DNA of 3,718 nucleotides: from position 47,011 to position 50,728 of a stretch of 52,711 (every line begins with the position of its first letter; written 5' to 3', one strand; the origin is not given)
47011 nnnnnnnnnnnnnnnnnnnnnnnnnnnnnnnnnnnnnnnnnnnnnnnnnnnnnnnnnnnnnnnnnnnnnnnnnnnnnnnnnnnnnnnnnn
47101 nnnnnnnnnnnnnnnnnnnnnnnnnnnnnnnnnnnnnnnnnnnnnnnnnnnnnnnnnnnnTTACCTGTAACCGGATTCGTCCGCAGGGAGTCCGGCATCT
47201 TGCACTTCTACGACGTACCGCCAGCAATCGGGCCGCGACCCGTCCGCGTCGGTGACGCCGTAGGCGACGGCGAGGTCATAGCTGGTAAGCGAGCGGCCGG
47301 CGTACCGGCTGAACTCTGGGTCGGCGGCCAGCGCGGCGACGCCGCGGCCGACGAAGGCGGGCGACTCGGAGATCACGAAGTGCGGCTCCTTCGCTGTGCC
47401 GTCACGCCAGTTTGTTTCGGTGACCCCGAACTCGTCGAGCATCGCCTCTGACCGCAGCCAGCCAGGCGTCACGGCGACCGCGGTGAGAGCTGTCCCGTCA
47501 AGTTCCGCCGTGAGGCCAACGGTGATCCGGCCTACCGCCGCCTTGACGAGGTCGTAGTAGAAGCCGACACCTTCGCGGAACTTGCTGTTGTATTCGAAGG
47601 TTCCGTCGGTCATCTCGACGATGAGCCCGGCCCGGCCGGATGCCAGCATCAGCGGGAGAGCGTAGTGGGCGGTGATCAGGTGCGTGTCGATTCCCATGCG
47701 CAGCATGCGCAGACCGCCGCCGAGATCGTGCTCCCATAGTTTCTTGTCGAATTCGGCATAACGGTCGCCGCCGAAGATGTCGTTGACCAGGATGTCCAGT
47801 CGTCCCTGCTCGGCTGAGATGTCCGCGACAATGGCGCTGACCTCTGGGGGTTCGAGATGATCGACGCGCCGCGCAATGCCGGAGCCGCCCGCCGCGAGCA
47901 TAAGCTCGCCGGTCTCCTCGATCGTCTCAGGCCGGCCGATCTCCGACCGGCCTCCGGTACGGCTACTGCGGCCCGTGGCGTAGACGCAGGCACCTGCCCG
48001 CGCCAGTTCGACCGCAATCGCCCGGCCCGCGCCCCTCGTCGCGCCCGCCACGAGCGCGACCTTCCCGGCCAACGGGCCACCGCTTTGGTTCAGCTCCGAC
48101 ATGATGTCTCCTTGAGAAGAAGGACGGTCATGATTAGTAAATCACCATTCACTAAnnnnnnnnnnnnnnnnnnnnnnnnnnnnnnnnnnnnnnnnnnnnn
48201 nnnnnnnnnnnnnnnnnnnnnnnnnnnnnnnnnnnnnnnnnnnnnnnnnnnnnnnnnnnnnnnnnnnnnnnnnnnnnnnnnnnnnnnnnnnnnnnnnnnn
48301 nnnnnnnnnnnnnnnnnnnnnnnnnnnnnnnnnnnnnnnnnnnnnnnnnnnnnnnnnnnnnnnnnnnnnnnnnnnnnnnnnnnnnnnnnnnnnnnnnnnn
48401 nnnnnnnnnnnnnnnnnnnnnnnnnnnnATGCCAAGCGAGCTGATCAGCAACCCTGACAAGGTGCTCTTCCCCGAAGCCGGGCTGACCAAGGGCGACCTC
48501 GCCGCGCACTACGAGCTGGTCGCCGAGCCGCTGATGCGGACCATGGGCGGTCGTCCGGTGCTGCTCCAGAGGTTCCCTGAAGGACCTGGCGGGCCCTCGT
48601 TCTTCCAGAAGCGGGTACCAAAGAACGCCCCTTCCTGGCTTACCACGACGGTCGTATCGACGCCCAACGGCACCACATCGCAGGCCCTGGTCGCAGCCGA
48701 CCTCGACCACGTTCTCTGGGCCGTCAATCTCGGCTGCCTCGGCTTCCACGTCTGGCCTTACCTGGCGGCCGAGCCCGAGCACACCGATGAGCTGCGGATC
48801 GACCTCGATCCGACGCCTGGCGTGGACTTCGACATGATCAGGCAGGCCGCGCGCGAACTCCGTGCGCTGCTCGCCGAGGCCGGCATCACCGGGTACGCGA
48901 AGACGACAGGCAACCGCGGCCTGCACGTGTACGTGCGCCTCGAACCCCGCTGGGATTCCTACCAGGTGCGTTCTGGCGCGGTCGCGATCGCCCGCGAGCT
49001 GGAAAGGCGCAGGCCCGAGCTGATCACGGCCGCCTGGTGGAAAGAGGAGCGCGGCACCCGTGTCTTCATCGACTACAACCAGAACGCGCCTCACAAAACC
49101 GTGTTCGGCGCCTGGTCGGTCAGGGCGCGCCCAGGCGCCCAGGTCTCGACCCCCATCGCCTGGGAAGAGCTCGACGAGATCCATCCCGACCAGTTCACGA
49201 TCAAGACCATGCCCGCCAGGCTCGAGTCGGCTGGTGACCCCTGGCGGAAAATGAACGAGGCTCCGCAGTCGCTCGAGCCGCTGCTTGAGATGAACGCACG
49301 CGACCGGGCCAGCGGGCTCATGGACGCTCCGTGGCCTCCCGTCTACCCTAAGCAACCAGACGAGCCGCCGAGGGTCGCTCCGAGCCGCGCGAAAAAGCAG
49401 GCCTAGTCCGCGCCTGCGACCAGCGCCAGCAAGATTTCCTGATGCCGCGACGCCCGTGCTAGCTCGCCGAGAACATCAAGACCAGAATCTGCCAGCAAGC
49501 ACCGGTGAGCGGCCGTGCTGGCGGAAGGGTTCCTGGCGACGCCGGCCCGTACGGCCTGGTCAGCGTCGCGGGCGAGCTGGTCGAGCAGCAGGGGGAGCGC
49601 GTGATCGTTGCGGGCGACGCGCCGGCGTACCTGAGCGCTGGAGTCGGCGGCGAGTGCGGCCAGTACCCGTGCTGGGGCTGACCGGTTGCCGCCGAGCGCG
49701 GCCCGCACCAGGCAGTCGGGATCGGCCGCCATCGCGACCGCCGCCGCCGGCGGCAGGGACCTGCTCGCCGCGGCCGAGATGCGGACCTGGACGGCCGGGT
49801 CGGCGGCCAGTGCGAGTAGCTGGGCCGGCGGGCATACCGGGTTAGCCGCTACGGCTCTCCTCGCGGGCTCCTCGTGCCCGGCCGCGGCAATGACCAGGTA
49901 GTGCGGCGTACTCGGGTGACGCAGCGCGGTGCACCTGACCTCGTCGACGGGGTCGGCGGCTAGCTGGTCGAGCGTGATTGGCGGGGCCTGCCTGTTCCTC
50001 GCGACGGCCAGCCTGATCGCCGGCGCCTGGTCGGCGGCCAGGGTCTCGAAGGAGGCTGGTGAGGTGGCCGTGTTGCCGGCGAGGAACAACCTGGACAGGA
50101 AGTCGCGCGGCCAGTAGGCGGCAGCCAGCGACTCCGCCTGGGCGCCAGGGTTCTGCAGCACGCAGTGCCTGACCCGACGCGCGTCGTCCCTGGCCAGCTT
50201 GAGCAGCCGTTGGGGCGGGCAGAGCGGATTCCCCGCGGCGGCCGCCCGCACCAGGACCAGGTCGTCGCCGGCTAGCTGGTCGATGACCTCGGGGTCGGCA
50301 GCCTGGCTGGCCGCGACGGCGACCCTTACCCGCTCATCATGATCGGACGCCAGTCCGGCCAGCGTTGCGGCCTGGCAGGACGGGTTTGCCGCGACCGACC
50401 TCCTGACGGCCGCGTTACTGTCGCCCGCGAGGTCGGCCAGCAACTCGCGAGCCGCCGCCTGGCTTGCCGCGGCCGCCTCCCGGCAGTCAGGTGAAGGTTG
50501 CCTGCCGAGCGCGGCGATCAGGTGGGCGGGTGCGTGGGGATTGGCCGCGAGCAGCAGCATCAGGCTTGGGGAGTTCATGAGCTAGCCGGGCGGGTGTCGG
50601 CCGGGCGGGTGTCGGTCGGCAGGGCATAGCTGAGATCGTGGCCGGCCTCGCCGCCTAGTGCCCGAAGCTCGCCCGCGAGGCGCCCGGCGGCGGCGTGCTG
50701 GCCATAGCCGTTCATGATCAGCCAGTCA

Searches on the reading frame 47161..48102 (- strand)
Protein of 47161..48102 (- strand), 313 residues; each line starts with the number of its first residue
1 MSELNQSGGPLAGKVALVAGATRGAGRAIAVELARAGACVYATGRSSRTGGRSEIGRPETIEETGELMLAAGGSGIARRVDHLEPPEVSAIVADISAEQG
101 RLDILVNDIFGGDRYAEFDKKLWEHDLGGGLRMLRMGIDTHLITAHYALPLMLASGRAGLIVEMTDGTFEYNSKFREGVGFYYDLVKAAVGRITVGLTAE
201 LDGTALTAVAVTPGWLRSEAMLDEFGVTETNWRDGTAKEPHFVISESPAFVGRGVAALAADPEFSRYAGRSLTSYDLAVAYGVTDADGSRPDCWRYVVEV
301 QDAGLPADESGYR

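Call 11: search_protein_families(library=pfam, proteins=[window:47161-48102:-])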
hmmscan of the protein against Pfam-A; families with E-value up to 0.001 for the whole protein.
window:47161-48102:- (313 aa): 2 families
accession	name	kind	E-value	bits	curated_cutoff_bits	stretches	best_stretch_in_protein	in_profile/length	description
PF00106.31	adh_short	-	1.2e-13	51.4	26.6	1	14-220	1-186/195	short chain dehydrogenase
PF13561.12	adh_short_C2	-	6.3e-11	42.7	27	1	20-221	1-181/236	Enoyl-(Acyl carrier protein) reductase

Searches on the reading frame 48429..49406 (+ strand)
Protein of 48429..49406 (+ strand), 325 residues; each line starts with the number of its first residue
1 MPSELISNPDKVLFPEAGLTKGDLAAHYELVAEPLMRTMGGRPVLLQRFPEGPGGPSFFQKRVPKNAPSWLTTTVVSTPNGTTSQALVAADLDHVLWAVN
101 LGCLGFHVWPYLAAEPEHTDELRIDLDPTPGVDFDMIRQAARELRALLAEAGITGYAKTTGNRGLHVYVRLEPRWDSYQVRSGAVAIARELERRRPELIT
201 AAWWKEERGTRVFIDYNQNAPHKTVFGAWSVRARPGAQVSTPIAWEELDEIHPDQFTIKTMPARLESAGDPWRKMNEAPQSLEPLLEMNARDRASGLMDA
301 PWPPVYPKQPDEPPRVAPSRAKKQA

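Call 11: search_protein_families(library=pfam, proteins=[window:48429-49406:+])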
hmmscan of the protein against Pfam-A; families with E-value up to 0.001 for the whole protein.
window:48429-49406:+ (325 aa): 2 families
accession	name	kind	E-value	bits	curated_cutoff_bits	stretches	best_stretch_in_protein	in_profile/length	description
PF21686.3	LigD_Prim-Pol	-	1.2e-90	304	27.4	1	20-272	1-254/254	LigD, primase-polymerase domain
PF01896.25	DNA_primase_S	-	1.3e-07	32.5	26.8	1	124-245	1-163/163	DNA primase small subunit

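Call 14: find_encoding_contigs(protein=window:48429-49406:+, flank=10000, max_places=6)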
Protein window:48429-49406:+ (325 aa): 5 contigs read that carry it; 5 places shown.
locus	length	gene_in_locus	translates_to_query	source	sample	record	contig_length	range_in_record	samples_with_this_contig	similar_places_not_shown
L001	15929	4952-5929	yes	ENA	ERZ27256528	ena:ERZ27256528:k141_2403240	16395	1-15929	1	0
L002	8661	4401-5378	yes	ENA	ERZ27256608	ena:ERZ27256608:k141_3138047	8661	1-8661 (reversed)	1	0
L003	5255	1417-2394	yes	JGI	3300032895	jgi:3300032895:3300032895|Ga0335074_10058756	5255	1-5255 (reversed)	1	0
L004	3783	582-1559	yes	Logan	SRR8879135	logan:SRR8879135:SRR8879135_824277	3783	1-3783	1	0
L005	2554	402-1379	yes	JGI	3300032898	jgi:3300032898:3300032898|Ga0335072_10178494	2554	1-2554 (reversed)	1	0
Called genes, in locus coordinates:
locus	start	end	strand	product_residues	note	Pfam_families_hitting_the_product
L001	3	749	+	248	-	?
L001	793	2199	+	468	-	PF03007:WS_DGAT_cat, PF06974:WS_DGAT_C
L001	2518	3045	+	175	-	-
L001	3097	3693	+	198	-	PF00440:TetR_N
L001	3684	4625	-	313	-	PF00106:adh_short, PF13561:adh_short_C2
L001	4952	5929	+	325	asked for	PF21686:LigD_Prim-Pol, PF01896:DNA_primase_S (weak)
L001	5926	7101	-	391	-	-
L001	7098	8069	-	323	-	-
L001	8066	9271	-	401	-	PF02771:Acyl-CoA_dh_N, PF02770:Acyl-CoA_dh_M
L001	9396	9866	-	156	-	-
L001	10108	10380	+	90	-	PF00392:GntR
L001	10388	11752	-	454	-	PF01565:FAD_binding_4, PF02913:FAD-oxidase_C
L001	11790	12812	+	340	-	PF08240:ADH_N, PF16912:Glu_dehyd_C (weak), PF00107:ADH_zinc_N, PF13602:ADH_zinc_N_2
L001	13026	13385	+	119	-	PF11774:Lsr2, PF23359:Lsr2_DNA-bd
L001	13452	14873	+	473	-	-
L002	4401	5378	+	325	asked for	PF21686:LigD_Prim-Pol, PF01896:DNA_primase_S (weak)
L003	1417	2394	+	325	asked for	PF21686:LigD_Prim-Pol, PF01896:DNA_primase_S (weak)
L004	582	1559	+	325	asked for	PF21686:LigD_Prim-Pol, PF01896:DNA_primase_S (weak)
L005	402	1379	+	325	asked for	PF21686:LigD_Prim-Pol, PF01896:DNA_primase_S (weak)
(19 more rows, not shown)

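Call 31: find_related_loci(query=window:48429-49406:+, collection=metagenome_contigs, flank=10000)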
Query window:48429-49406:+ (325 aa) in metagenome_contigs; peptide patterns used: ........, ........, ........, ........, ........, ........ (x = any residue, [..] = any of these).
600 stretches matched a pattern (row limit reached: there are more); 566 encode a relative of the query (tblastn E <= 1e-3); the best 80 are kept; 80 distinct loci.
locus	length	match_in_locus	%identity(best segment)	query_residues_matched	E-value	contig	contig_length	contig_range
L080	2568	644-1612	85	1-323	0e+0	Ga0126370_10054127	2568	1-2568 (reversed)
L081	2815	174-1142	86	1-323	0e+0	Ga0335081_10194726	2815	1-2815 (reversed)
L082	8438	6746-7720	85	1-325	0e+0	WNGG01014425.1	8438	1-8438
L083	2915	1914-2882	87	1-323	0e+0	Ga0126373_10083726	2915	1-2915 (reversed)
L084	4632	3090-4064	85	1-325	0e+0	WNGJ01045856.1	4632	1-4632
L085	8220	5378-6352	83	1-325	0e+0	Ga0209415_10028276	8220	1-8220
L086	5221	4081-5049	83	1-323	0e+0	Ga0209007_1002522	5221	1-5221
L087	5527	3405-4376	85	1-323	0e+0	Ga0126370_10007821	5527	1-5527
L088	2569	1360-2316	84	5-323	0e+0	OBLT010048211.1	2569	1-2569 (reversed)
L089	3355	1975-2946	84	1-323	0e+0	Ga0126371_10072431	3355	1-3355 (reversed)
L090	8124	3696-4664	84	1-323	0e+0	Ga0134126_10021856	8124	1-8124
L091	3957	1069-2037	85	1-323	0e+0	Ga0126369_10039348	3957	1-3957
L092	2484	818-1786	82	1-323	0e+0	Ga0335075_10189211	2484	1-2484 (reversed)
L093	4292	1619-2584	82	3-324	0e+0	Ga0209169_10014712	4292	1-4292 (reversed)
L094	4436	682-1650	84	1-323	0e+0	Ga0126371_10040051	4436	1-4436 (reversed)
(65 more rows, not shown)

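Call 60: search_solved_structures(query=window:48429-49406:+, max_evalue=1e-10)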
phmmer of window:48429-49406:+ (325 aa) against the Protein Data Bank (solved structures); distinct sequences matched with E-value up to 1e-10: 5.
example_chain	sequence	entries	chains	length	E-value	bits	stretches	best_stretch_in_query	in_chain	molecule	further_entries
6sa0_A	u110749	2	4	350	2.3e-97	329.3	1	6-320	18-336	DNA polymerase LigD, polymerase domain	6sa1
5op0_B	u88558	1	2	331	4.9e-97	328.2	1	6-320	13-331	DNA polymerase LigD, polymerase domain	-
5dmu_A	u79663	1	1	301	5.1e-51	176.9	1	6-281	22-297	NHEJ Polymerase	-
2iru_A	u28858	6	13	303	2.4e-42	148.4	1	6-276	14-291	Putative DNA ligase-like protein Rv0938/MT0965 | DNA ligase-like protein Rv0938/MT0965 | Putative DNA ligase-like protein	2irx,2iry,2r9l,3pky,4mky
2fao_A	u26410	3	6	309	1.6e-39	139.1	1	6-275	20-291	probable ATP-dependent DNA ligase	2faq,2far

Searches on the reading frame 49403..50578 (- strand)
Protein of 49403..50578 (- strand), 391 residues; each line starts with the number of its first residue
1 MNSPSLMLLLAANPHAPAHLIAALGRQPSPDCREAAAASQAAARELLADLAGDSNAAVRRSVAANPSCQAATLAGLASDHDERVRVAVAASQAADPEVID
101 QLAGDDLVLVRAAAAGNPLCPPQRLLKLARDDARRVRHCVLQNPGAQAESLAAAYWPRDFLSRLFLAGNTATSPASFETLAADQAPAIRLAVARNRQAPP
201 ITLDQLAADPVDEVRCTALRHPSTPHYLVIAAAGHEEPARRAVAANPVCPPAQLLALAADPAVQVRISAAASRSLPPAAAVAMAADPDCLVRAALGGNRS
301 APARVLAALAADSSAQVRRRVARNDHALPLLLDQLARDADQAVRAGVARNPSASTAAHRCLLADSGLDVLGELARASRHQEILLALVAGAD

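Call 72: search_protein_families(library=pfam, proteins=[window:49403-50578:-], max_evalue=0.000001)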
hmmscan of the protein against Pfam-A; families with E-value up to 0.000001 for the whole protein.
window:49403-50578:- (391 aa): 2 families
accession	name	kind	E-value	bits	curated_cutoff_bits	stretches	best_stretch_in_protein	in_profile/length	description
PF01816.23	LRV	-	3.7e-20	71.3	21.6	0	186-210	1-25/26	Leucine rich repeat variant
PF25591.1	LRV_2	-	3.8e-10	40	27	0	34-91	4-60/61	Leucine Rich Repeat Variant domain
